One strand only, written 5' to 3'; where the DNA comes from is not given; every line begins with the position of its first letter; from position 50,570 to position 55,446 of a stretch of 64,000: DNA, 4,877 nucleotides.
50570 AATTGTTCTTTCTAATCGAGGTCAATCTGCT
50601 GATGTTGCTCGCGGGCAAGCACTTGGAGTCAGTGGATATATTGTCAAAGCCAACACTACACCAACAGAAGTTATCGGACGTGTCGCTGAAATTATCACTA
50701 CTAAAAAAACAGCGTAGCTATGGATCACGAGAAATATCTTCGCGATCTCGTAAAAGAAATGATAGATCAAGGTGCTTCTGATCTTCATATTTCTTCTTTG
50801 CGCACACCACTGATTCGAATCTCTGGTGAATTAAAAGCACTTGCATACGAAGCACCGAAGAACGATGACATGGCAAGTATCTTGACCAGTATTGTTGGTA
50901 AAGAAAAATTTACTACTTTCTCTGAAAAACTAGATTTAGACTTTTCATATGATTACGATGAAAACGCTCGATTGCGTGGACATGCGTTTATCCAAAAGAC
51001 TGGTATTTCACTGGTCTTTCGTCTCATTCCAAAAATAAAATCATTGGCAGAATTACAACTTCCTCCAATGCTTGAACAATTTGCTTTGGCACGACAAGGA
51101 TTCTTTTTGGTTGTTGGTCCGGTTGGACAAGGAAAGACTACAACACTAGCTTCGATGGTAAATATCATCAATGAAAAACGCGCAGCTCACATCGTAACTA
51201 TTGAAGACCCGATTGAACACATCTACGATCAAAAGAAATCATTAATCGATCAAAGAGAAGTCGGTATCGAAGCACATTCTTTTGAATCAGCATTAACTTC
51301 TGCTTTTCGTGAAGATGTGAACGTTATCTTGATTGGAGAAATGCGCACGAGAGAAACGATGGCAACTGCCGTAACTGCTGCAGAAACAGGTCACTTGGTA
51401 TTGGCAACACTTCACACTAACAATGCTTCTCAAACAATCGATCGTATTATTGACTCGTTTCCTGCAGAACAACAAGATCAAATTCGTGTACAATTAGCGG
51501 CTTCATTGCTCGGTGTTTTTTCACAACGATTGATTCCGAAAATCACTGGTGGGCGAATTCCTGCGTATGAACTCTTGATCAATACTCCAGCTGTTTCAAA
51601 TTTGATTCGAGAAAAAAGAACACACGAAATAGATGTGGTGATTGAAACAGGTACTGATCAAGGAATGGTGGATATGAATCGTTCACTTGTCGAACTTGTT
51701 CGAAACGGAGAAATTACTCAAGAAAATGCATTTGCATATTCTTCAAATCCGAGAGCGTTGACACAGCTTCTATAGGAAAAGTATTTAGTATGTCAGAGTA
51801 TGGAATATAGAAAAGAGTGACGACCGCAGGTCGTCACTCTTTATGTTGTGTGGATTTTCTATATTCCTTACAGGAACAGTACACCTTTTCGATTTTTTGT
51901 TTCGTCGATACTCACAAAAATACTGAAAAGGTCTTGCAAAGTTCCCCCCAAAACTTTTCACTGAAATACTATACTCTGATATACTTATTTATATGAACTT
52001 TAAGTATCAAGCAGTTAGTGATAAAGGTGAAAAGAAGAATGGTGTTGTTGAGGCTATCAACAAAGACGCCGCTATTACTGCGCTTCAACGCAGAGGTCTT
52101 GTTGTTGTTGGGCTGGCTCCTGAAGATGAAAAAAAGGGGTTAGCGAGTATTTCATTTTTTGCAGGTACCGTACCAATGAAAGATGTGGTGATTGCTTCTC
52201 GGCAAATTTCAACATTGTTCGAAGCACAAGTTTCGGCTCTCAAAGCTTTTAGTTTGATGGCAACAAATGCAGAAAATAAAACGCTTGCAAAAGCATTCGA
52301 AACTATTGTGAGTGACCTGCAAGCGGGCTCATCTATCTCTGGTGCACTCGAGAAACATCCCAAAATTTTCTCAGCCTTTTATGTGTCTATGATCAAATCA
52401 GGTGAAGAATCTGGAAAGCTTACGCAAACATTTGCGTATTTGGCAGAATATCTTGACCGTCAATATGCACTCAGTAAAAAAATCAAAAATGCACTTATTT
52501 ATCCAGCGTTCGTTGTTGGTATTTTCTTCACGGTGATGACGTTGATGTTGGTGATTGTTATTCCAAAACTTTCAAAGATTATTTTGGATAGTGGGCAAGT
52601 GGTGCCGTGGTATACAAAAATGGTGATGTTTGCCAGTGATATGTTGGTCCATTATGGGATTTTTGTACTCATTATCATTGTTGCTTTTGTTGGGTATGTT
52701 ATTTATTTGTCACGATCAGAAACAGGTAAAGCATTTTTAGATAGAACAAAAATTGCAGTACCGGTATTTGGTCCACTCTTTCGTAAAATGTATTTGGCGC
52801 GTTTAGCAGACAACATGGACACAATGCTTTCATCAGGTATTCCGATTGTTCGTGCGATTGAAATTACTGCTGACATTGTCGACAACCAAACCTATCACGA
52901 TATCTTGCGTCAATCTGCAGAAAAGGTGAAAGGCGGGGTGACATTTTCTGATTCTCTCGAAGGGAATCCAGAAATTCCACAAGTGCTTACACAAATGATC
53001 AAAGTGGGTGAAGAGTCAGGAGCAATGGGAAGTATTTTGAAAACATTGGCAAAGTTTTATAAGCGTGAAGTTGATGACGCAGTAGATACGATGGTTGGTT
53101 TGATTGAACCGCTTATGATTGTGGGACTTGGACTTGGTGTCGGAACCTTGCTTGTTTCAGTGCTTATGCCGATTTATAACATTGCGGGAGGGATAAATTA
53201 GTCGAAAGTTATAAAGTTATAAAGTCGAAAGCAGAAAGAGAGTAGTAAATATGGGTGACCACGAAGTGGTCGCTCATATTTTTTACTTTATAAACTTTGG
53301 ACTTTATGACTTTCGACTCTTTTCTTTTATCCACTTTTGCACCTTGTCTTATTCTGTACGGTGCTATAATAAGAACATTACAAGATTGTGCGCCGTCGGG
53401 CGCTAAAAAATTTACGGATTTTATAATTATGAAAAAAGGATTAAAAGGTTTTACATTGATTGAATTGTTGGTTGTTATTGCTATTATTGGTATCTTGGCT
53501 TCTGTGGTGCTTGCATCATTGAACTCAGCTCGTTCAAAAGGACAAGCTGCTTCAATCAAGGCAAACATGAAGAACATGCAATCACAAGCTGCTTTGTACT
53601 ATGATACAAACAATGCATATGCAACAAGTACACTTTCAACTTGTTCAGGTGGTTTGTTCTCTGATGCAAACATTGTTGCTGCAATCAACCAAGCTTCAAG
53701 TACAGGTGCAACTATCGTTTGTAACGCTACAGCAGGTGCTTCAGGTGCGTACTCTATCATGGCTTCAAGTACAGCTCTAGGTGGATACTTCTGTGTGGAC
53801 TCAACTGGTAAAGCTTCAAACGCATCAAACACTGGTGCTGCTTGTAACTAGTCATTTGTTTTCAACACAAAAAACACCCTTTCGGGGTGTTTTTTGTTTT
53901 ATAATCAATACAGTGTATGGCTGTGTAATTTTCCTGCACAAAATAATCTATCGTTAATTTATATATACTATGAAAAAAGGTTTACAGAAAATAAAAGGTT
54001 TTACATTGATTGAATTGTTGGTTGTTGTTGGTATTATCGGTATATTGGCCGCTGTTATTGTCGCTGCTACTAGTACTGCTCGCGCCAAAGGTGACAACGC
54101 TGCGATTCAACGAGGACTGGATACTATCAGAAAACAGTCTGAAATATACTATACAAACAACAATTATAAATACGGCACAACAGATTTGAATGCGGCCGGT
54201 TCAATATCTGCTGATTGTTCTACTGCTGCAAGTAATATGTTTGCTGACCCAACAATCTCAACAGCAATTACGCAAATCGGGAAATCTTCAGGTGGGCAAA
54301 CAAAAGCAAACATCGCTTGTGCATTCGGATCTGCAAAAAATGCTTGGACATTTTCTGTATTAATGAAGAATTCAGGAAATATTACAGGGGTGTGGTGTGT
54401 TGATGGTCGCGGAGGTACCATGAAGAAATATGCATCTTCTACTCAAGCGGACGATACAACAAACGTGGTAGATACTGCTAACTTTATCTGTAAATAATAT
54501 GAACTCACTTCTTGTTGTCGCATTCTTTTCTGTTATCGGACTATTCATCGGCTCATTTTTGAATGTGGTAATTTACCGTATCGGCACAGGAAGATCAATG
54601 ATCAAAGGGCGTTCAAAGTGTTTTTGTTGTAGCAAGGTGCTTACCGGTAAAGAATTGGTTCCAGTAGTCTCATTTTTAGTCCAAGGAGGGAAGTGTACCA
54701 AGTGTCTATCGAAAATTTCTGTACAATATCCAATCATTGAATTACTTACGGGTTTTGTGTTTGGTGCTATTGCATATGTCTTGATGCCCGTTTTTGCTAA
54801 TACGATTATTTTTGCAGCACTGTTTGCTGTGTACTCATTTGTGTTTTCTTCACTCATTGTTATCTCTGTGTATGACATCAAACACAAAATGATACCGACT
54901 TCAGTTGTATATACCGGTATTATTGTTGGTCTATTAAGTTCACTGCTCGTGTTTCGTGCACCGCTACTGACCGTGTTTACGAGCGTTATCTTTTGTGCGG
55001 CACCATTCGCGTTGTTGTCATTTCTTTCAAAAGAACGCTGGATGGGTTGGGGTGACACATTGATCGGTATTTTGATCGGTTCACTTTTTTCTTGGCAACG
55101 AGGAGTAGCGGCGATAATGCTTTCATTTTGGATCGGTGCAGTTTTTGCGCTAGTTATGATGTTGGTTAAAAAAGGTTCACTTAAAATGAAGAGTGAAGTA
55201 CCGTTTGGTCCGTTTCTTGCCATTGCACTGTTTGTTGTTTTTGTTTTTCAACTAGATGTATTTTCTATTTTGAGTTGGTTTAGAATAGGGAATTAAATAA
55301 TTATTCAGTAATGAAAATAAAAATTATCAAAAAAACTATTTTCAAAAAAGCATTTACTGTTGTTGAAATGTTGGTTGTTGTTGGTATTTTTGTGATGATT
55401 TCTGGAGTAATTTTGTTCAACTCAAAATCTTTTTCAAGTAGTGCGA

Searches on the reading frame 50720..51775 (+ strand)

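Call 38: search_protein_families(library=pfam, proteins=[window:50720-51775:+])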
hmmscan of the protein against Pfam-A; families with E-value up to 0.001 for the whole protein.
window:50720-51775:+ (351 aa): 4 families
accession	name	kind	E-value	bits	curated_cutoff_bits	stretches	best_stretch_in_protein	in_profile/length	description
PF00437.27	T2SSE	-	2.1e-39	135.7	24.9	1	4-275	9-281/370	Type II/IV secretion system protein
PF13086.12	AAA_11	-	0.00013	22.3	27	1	120-160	11-45/257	AAA domain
PF25199.1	nSTAND_NTPase5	-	0.00033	20.9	34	0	125-166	40-81/145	Novel STAND NTPase 5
PF13401.12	AAA_22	-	0.0007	20.3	27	0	125-161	4-39/130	AAA domain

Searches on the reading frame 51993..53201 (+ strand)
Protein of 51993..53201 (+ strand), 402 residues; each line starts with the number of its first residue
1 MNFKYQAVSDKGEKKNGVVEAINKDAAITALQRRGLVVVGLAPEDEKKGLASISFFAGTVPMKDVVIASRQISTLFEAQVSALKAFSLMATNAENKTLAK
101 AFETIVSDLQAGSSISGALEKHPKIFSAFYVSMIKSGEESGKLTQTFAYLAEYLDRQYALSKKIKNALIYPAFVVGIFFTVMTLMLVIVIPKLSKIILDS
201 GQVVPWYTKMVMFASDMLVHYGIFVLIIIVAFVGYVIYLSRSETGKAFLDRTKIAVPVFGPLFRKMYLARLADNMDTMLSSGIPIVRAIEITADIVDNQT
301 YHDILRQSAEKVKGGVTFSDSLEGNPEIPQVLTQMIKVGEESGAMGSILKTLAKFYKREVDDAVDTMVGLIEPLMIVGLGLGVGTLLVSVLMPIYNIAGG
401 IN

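Call 38: search_protein_families(library=pfam, proteins=[window:51993-53201:+])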
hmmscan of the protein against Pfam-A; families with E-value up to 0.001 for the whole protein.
window:51993-53201:+ (402 aa): 1 family
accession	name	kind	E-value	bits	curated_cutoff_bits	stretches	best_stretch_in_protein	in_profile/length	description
PF00482.28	T2SSF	-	7.2e-57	191.2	25.2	2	69-191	2-125/125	Type II secretion system (T2SS), protein F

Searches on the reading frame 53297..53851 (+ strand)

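Call 38: search_protein_families(library=pfam, proteins=[window:53297-53851:+])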
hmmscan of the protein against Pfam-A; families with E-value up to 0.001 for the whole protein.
window:53297-53851:+ (184 aa): 1 family
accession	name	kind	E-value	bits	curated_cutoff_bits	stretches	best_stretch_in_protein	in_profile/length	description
PF07963.17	N_methyl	-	9.7e-09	34.9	21.2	1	50-72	5-27/27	Prokaryotic N-terminal methylation motif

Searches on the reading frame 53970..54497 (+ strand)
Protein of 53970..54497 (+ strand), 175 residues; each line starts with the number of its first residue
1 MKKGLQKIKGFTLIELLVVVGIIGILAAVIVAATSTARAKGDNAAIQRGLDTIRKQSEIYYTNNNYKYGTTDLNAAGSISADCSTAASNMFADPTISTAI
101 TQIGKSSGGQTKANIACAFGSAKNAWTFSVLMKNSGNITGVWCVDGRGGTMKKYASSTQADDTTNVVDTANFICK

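Call 38: search_protein_families(library=pfam, proteins=[window:53970-54497:+])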
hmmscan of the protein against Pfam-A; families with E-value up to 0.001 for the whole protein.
window:53970-54497:+ (175 aa): 1 family
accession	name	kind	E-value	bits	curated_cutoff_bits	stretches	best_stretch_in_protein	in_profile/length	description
PF07963.17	N_methyl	-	2e-07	30.8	21.2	1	7-30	3-26/27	Prokaryotic N-terminal methylation motif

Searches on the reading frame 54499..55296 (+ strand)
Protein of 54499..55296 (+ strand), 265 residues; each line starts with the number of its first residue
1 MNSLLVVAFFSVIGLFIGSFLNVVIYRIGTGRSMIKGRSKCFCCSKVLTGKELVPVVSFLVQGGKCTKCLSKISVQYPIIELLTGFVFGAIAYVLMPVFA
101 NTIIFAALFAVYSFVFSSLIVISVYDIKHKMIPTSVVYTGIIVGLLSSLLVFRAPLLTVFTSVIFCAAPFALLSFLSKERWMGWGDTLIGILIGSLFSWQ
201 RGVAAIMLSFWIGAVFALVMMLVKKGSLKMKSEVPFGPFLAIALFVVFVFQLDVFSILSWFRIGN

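Call 38: search_protein_families(library=pfam, proteins=[window:54499-55296:+])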
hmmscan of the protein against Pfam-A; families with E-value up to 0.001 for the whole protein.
window:54499-55296:+ (265 aa): 2 families
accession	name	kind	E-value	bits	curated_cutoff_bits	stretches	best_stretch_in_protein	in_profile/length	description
PF06750.18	A24_N_bact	-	9e-27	93.4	23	1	12-93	1-82/84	Bacterial Peptidase A24 N-terminal domain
PF01478.23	Peptidase_A24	-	2.5e-12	47.6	26.5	1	114-218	2-104/104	Type IV leader peptidase family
